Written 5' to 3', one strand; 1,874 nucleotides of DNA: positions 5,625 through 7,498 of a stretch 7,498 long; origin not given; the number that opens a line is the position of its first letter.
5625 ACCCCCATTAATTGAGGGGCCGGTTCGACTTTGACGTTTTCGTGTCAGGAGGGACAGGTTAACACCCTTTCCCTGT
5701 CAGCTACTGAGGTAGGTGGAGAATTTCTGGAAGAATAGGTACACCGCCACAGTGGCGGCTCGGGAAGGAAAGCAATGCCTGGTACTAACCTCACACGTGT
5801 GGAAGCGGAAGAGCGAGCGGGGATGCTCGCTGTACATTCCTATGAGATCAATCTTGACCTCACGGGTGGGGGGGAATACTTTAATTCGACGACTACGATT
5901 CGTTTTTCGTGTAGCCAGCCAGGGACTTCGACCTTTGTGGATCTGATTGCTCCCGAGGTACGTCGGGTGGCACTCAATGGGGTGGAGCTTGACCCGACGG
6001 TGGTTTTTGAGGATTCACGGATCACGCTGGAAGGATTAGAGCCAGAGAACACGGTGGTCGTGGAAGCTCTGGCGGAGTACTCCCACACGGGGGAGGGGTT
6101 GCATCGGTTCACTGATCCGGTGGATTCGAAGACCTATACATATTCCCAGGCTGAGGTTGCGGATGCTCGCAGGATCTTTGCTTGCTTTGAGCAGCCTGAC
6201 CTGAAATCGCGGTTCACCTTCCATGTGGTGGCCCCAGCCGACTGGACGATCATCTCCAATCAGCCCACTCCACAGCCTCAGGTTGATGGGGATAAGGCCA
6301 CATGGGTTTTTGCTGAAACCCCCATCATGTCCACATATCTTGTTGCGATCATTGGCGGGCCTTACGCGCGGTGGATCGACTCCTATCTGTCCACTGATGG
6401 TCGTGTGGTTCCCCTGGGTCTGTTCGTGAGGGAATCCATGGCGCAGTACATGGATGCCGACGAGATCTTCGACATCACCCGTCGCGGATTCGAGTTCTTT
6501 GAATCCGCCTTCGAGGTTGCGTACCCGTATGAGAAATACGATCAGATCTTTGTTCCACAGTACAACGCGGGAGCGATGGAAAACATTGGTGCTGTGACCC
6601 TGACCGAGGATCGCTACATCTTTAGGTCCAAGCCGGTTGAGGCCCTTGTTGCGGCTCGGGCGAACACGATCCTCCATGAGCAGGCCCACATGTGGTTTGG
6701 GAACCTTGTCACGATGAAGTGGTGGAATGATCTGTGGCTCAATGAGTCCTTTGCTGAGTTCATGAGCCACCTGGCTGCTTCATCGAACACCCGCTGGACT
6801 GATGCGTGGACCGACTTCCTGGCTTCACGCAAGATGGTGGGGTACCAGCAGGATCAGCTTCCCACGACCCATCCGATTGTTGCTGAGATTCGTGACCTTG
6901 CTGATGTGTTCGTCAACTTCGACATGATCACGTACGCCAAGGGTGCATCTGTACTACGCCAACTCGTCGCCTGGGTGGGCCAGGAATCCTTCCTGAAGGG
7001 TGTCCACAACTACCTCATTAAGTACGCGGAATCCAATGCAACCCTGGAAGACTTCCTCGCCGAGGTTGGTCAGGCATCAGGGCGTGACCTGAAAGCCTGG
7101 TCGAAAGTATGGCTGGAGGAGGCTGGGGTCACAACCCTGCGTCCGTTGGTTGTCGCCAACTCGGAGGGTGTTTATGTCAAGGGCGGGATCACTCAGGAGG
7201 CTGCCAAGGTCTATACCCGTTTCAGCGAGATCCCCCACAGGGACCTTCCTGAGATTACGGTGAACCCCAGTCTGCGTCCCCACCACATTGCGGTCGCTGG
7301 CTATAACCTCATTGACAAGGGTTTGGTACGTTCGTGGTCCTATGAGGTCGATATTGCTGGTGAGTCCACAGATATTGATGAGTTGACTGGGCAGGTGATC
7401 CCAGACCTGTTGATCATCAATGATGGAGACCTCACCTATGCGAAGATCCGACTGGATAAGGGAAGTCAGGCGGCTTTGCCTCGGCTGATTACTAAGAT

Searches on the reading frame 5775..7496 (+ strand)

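Call 49: search_protein_families(library=pfam, proteins=[window:5775-7496:+], max_evalue=0.001)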
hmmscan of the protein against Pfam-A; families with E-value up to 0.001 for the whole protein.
window:5775-7496:+ (574 aa): 2 families
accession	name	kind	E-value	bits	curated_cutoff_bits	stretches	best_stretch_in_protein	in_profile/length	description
PF01433.26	Peptidase_M1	-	3.1e-58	197.4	27.7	1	232-446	3-218/218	Peptidase family M1 domain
PF17900.6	Peptidase_M1_N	-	8.4e-18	65.6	25.8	1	22-189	4-186/186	Peptidase M1 N-terminal domain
